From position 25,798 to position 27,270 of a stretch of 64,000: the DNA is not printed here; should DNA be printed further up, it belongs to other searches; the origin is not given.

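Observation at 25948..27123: CetZ/tubulin-like cytoskeletal GTPase in an otherwise bacterial genome segment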

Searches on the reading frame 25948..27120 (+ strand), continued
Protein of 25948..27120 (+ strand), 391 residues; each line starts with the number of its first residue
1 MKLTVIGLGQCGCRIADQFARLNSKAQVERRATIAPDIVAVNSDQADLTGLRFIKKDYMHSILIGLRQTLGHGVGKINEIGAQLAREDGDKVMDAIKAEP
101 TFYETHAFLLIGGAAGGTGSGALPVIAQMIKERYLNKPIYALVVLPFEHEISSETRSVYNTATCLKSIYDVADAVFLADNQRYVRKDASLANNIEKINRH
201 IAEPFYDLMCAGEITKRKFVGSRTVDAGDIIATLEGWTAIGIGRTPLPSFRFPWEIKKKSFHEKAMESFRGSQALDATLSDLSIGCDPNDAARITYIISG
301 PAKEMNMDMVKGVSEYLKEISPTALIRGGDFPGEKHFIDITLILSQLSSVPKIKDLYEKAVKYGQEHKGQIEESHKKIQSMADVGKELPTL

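Call 38: list_cluster_members(proteins=[P0137, P0139, P0140, P0145, P0148, P0152, P0156, P0165, P0167, P0147])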
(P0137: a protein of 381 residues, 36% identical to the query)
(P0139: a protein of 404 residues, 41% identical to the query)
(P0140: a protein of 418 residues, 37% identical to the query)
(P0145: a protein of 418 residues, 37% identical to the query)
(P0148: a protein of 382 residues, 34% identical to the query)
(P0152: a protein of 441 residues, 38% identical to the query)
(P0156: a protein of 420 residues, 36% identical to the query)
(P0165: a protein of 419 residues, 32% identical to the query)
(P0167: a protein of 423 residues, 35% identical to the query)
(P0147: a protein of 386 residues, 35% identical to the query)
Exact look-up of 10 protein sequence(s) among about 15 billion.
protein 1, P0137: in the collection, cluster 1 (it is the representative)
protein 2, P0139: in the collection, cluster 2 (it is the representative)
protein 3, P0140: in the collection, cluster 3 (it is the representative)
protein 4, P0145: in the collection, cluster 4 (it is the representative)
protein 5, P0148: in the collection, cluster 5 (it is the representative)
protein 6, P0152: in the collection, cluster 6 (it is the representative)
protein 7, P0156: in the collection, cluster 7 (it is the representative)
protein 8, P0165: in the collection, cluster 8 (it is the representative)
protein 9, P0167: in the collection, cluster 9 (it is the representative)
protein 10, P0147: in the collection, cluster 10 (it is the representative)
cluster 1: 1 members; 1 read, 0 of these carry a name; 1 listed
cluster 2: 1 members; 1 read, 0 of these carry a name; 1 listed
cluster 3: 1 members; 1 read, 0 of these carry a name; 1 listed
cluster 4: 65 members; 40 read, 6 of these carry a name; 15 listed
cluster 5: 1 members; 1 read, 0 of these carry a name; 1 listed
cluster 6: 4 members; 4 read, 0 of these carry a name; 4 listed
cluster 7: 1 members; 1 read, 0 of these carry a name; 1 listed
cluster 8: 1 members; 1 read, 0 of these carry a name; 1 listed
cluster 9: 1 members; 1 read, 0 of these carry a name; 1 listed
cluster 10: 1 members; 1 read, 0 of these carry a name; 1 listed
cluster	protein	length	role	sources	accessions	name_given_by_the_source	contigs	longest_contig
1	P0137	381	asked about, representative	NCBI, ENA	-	-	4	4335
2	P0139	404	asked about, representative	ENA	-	-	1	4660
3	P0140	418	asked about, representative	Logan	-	-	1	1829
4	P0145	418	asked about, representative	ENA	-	-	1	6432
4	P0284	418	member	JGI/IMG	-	cell division GTPase FtsZ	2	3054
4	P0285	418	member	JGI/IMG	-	cell division GTPase FtsZ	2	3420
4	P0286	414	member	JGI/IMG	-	cell division GTPase FtsZ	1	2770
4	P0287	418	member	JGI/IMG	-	cell division GTPase FtsZ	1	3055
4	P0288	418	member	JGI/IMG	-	cell division GTPase FtsZ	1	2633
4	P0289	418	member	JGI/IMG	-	cell division GTPase FtsZ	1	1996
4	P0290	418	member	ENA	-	-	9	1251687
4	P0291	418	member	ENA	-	-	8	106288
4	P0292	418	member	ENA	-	-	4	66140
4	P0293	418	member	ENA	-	-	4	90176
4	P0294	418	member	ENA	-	-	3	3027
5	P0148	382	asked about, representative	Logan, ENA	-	-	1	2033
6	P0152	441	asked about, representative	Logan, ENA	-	-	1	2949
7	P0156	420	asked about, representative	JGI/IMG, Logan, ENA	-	-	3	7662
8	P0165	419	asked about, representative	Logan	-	-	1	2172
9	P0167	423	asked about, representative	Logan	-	-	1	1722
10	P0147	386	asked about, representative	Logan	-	-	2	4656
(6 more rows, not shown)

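Call 39: find_encoding_contigs(protein=P0290, flank=10000, max_places=2)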
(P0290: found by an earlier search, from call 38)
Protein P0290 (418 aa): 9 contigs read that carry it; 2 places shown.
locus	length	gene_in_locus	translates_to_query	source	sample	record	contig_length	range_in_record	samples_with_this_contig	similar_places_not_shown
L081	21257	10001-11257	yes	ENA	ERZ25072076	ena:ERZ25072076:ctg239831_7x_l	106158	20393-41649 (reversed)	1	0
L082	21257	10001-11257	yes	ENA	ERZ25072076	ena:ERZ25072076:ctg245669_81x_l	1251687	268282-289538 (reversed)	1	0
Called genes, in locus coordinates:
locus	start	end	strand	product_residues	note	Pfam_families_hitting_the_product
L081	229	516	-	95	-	PF00296:Bac_luciferase (weak)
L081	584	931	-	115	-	-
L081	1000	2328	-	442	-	PF03050:DDE_Tnp_IS66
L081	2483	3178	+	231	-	PF05685:Uma2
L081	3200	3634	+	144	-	-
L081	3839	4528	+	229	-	-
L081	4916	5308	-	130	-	-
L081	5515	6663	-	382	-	-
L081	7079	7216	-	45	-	-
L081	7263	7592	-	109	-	PF00239:Resolvase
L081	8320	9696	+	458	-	PF00078:RVT_1, PF08388:GIIM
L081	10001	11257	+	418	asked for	PF00091:Tubulin, PF21011:CetZ_C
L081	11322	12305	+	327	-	-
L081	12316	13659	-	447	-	PF01385:OrfB_IS605, PF07282:Cas12f1-like_TNB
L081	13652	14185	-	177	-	PF00239:Resolvase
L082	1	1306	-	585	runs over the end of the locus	PF00496:SBP_bac_5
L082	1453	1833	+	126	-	PF13340:DUF4096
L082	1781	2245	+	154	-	PF01609:DDE_Tnp_1, PF13586:DDE_Tnp_1_2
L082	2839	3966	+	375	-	PF13546:DDE_5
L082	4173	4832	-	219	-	-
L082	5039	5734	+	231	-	PF05685:Uma2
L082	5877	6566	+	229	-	-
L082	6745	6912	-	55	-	-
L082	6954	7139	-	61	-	-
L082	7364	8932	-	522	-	-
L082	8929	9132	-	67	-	-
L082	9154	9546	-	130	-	PF00239:Resolvase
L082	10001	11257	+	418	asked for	PF00091:Tubulin, PF21011:CetZ_C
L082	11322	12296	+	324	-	-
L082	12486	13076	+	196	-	PF00239:Resolvase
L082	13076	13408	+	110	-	-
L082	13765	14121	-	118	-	PF13650:Asp_protease_2 (weak), PF13975:gag-asp_proteas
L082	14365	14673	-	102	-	PF03050:DDE_Tnp_IS66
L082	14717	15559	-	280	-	PF03050:DDE_Tnp_IS66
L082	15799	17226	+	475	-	-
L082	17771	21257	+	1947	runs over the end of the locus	PF16709:SCAB-Ig (faint), PF28399:Ig_CLSTN (faint), PF00028:Cadherin, PF25374:Cadherin_FAT4_N (faint), PF18981:InlK_D3 (faint), PF00028:Cadherin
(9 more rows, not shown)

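Call 40: find_encoding_contigs(protein=P0135, flank=10000, max_places=2)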
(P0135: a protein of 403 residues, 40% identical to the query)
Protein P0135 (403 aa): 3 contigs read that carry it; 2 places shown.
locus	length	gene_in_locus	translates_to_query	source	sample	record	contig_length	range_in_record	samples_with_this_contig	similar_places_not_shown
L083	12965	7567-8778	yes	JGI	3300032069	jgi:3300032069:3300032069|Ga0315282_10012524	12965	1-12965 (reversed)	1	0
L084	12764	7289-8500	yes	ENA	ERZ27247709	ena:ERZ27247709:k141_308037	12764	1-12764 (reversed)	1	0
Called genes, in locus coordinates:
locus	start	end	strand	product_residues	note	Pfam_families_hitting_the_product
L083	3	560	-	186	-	?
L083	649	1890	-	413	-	PF12704:MacB_PCD, PF02687:FtsX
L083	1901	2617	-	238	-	PF00005:ABC_tran, PF02463:SMC_N (faint), PF13304:AAA_21 (faint)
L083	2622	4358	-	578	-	PF25917:BSH_RND (faint), PF25973:BSH_CzcB (faint), PF25881:HH_YBHG (faint), PF25990:Beta-barrel_YknX (faint), PF25954:Beta-barrel_RND_2 (weak), PF25967:RND-MFP_C (weak), PF25989:YknX_C (weak)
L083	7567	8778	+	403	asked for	PF00091:Tubulin, PF21011:CetZ_C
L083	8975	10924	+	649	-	PF07728:AAA_5 (weak), PF13191:AAA_16 (faint), PF00004:AAA, PF17862:AAA_lid_3, PF01434:Peptidase_M41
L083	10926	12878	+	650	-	PF00004:AAA, PF17862:AAA_lid_3, PF01434:Peptidase_M41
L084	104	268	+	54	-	-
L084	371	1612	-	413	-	PF12704:MacB_PCD, PF02687:FtsX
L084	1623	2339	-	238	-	PF00005:ABC_tran, PF02463:SMC_N (faint), PF13304:AAA_21 (faint)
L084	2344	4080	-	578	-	PF25917:BSH_RND (faint), PF25973:BSH_CzcB (faint), PF25881:HH_YBHG (faint), PF25990:Beta-barrel_YknX (faint), PF25954:Beta-barrel_RND_2 (weak), PF25967:RND-MFP_C (weak), PF25989:YknX_C (weak)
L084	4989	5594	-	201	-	PF14528:LAGLIDADG_3 (faint)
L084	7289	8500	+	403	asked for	PF00091:Tubulin, PF21011:CetZ_C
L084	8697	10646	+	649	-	PF07728:AAA_5 (weak), PF13191:AAA_16 (faint), PF00004:AAA, PF17862:AAA_lid_3, PF01434:Peptidase_M41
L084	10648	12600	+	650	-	PF00004:AAA, PF17862:AAA_lid_3, PF01434:Peptidase_M41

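Call 56: predict_structure(alignment_id=A1)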
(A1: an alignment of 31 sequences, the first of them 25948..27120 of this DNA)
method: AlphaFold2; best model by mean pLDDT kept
length: 391 residues; sequences in the alignment: 31
mean_pLDDT: 37.7   pTM: 0.33
mean pLDDT of the five models: 37.7, 34.8, 33.9, 31.4, 31.4
residues with pLDDT >= 90: 0; 70-90: 0; 50-70: 83; < 50: 308
segments of 3 or more residues with pLDDT < 50: 1-4, 31-35, 59-86, 100-126, 128-130, 132-361, 387-391
pLDDT, mean of each block of 10 residues (from residue 1): 47 56 61 51 54 55 33 33 48 52 44 38 48 42 28 24 24 22 22 28 28 21 24 26 30 33 36 29 28 30 35 41 32 33 34 43 58 56 47 30
secondary structure, 60 per line:
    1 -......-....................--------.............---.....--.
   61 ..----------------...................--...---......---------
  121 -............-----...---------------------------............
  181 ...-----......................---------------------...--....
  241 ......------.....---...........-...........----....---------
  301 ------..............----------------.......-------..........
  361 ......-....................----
elements in order: E2-7 H9-28 E37-42 H43-49 H53-57 E60-62 H79-97 E106-111 H122-133 E139-141 H169-183 H189-210 E232-234 E237-246 H253-257 H261-271 H273-283 H288-291 H307-320 E337-343 H351-366 H368-387
